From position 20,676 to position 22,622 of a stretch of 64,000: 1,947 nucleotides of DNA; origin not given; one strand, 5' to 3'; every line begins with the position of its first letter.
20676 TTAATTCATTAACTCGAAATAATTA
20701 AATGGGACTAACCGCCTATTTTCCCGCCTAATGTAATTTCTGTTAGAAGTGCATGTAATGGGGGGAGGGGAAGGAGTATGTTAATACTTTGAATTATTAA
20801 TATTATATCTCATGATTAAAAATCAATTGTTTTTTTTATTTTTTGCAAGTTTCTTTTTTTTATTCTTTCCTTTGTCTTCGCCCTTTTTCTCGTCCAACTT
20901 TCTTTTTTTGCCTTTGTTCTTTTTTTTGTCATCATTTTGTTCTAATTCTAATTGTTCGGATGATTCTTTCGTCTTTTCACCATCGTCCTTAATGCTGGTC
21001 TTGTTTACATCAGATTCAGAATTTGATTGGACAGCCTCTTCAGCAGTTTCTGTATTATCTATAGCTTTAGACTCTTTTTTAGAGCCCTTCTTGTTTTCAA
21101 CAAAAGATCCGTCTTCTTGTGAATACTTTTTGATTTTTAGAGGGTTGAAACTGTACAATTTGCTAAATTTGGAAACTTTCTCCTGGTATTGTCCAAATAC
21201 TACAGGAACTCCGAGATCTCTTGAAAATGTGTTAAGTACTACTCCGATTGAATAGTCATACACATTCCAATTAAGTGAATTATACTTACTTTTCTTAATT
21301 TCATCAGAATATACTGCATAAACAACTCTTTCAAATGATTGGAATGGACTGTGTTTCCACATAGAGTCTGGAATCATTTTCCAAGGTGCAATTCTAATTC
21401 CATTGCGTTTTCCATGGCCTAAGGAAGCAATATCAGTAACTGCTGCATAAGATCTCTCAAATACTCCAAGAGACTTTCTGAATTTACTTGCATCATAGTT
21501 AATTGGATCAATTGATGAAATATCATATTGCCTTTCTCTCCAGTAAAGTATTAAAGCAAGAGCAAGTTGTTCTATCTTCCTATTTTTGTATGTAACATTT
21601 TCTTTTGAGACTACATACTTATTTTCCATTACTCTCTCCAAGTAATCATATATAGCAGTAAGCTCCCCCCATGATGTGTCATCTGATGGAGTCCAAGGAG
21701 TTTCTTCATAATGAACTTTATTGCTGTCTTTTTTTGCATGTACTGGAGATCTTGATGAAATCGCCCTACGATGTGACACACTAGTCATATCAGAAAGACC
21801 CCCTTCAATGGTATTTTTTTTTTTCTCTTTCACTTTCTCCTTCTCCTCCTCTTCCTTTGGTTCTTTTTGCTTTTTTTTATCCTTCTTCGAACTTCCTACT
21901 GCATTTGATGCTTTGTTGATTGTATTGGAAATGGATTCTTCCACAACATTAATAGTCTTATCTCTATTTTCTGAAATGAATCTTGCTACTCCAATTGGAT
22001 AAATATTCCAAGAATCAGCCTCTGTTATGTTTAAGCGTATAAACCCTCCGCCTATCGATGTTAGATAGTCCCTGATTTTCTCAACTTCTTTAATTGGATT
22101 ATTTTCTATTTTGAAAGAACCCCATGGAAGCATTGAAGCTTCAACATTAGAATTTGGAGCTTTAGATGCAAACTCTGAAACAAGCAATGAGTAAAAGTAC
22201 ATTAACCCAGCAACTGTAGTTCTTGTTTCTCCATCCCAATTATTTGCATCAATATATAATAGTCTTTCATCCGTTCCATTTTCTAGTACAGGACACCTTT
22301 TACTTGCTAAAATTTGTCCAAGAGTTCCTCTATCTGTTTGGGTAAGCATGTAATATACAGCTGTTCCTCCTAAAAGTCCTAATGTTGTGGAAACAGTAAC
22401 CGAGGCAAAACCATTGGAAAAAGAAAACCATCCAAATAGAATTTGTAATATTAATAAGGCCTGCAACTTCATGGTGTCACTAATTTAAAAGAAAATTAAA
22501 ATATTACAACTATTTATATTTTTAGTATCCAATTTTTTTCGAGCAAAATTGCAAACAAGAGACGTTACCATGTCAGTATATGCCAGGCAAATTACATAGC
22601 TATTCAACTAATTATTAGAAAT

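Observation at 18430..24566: Head-to-tail array of three highly divergent secreted paralogues of no recognised family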

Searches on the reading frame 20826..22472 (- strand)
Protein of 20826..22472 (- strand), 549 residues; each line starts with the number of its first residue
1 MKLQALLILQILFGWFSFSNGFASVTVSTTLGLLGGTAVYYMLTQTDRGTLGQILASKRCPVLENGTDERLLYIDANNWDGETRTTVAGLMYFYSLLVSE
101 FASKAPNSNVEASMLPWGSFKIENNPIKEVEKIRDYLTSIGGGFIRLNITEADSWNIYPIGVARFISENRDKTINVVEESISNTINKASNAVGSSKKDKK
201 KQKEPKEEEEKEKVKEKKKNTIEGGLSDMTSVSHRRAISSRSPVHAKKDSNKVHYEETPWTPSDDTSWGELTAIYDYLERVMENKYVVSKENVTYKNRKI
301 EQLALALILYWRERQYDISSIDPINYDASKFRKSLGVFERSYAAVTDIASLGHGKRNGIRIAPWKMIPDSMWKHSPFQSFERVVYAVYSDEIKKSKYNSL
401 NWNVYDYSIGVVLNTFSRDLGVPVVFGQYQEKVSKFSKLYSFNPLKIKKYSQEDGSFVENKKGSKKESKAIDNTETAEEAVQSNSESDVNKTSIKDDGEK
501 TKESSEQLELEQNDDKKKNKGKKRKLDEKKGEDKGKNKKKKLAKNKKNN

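Call 7: search_protein_families(library=pfam, proteins=[window:20826-22472:-], max_evalue=1)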
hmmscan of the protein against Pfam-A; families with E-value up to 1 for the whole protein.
window:20826-22472:- (549 aa): 0 families

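Call 19: search_solved_structures(query=A3, max_evalue=10)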
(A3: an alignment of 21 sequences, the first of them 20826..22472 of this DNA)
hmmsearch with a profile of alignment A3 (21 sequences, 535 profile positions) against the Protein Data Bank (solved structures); distinct sequences matched with E-value up to 10: 13.
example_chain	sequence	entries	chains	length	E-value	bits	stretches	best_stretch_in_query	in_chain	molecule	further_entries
9bgz_A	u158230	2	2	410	0.39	12.4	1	27-72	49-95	Aspartate transporter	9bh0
9bgy_A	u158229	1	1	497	0.55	12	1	27-72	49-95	Aspartate transporter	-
9p6z_LW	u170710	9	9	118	0.68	11.6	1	432-510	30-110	Ribosomal protein L24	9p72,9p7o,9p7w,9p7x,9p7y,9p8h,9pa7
8g5z_LW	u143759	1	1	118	0.91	11.2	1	432-510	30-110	eL24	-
8iuz_C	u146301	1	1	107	1.3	10.7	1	20-67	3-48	2D7 Fab light chain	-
7oya_W1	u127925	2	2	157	1.3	10.7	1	432-514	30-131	60S ribosomal protein L24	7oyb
11iq_24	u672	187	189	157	1.3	10.7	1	432-529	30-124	Large ribosomal subunit protein eL24 | eL24 | 60S ribosomal protein L24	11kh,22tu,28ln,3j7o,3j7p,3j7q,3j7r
8q7z_BW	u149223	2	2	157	1.5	10.5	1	432-508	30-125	Ribosomal protein L24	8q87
6gz3_AW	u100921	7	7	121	1.7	10.3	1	432-513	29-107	ribosomal protein eL24 | 60S ribosomal protein L24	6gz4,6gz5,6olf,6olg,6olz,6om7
8vvp_V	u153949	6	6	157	2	10.1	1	432-530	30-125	uL24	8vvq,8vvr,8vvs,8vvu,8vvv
6qzp_LW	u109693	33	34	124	2.2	10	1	432-520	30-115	60S ribosomal protein L24 | Ribosomal protein L24 | Large ribosomal subunit protein eL24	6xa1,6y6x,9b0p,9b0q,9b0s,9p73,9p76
7nwg_W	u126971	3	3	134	2.2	10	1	432-529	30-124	60S ribosomal protein L24-like protein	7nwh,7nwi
7oyc_W1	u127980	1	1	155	2.7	9.7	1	432-526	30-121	TRASH domain-containing protein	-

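Call 31: predict_structure(alignment_id=A3)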
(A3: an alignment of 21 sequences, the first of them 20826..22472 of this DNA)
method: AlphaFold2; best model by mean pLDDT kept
length: 549 residues; sequences in the alignment: 21
mean_pLDDT: 63.0   pTM: 0.66
mean pLDDT of the five models: 63.0, 62.3, 59.7, 55.9, 48.9
residues with pLDDT >= 90: 110; 70-90: 165; 50-70: 63; < 50: 211
segments of 3 or more residues with pLDDT < 50: 16-45, 103-112, 173-180, 190-224, 231-242, 334-336, 345-356, 436-444, 463-549
pLDDT, mean of each block of 10 residues (from residue 1): 68 48 24 29 57 85 72 84 93 89 46 73 94 93 81 87 82 49 53 35 30 29 59 42 68 88 91 96 85 84 98 86 73 50 47 47 89 94 93 84 89 92 82 50 59 74 35 22 23 24 24 27 26 29 33
secondary structure, 60 per line:
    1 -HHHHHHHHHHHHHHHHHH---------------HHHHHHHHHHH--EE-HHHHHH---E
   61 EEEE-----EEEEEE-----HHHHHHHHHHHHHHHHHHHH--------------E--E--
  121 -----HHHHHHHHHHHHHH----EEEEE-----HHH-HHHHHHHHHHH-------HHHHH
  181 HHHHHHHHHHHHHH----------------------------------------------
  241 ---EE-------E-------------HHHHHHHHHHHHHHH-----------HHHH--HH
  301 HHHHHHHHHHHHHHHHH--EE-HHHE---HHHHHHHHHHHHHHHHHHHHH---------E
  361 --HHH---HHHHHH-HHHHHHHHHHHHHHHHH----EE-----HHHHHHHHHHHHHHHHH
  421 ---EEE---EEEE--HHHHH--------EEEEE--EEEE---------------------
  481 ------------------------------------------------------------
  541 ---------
elements in order: H2-19 H35-45 H51-56 E60-64 E70-75 H81-100 H126-139 E144-148 H158-168 H176-194 H267-281 H293-296 H299-317 H330-350 H369-374 H376-392 H404-420 E424-426 E430-433 H436-440 E449-453 E456-459

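Call 41: search_protein_representatives(alignment_id=A3)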
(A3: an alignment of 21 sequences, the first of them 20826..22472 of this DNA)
Query: 21 sequences, 535 profile positions. Proteins with E-value up to 0.001 (for the whole library): 6; up to 1e-10: 6; up to 1e-30: 5. The best 6 are listed.
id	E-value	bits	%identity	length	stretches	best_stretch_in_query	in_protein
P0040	1.1e-208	710.7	-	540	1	2-534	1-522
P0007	1.0e-178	611.7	-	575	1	5-532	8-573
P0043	2.6e-158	544.4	-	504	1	5-465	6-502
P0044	9.6e-125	433.6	-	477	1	7-455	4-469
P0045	5.9e-92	325.4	-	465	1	3-477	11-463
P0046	8.3e-11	57.6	-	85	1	386-436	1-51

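Call 61: fold_search(model_id=the predicted structure, library=pdb)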
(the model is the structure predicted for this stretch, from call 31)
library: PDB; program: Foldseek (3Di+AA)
matches with E <= 10: 36; with E <= 0.001: 0
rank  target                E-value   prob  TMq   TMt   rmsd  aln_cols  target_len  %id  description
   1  3cc9_B                1.6e+00  0.02  0.09  0.13  22.1       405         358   11  Crystal structure of Plasmodium vivax putative polyprenyl pyrophosphate synthase in complex with geranylgeranyl diphos (released 2008-03-25)
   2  2wii_B                1.7e+00  0.06  0.09  0.06  13.1       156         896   12  Complement C3b in complex with factor H domains 1-4 (released 2009-06-09)
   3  5fia_B                2.2e+00  0.06  0.09  0.12  16.4       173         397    7  Structure of the effector protein LpiR1 (Lpg0634) from Legionella pneumophila (released 2016-01-27)
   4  5es2_B                2.5e+00  0.04  0.09  0.11  16.7       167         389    6  The crystal structure of a functionally uncharacterized protein LPG0634 from Legionella pneumophila subsp. pneumophila (released 2015-12-16)
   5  9q2n_A                3.6e+00  0.03  0.08  0.15  14.9       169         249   12  Nucleotide-free structure of PmtCD in nanodisc (released 2025-11-26)
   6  3rqe_B                3.6e+00  0.01  0.06  0.12  14.8       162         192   13  Cerebral cavernous malformation 3 (CCM3) in complex with paxillin LD1 (released 2011-06-01)
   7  5nbq_C                3.8e+00  0.03  0.09  0.14  11.7       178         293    9  The structure of the tripartite complex between OspE, the C-terminal domains of factor H and C3dg (released 2017-12-06)
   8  5fia_A                4.1e+00  0.03  0.09  0.11  16.2       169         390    6  Structure of the effector protein LpiR1 (Lpg0634) from Legionella pneumophila (released 2016-01-27)
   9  9gci_B                4.1e+00  0.03  0.07  0.08  16.2       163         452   10  The crystal structure of beta-glucosidase from the thermophilic bacterium Caldicellulosiruptor saccharolyticus determi (released 2024-10-16)
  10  4mc8                  4.1e+00  0.02  0.08  0.11  18.2       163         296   10  Hedycaryol synthase in complex with HEPES (released 2014-01-29)
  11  5jg4_A                4.5e+00  0.03  0.09  0.12  16.7       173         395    8  Structure of the effector protein LpiR1 (Lpg0634) from Legionella pneumophila (released 2016-05-04)
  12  5es2_A                4.7e+00  0.03  0.08  0.11  16.4       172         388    8  The crystal structure of a functionally uncharacterized protein LPG0634 from Legionella pneumophila subsp. pneumophila (released 2015-12-16)
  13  4eyo                  5.0e+00  0.01  0.07  0.09  21.9       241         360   13  Crystal structure of solute binding protein of ABC transporter from Rhodopseudomonas palustris HaA2 in complex with p-co (released 2012-05-30)
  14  9bpw_A                5.0e+00  0.01  0.10  0.11  18.8       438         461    8  Crystal Structure of Fumarate Hydratase FumC from Staphylococcus aureus (released 2025-05-14)
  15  5hn9_B                5.9e+00  0.01  0.11  0.14  21.3       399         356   12  Crystal structure of Plasmodium vivax geranylgeranylpyrophosphate synthase complexed with BPH-1186 (released 2016-09-07)
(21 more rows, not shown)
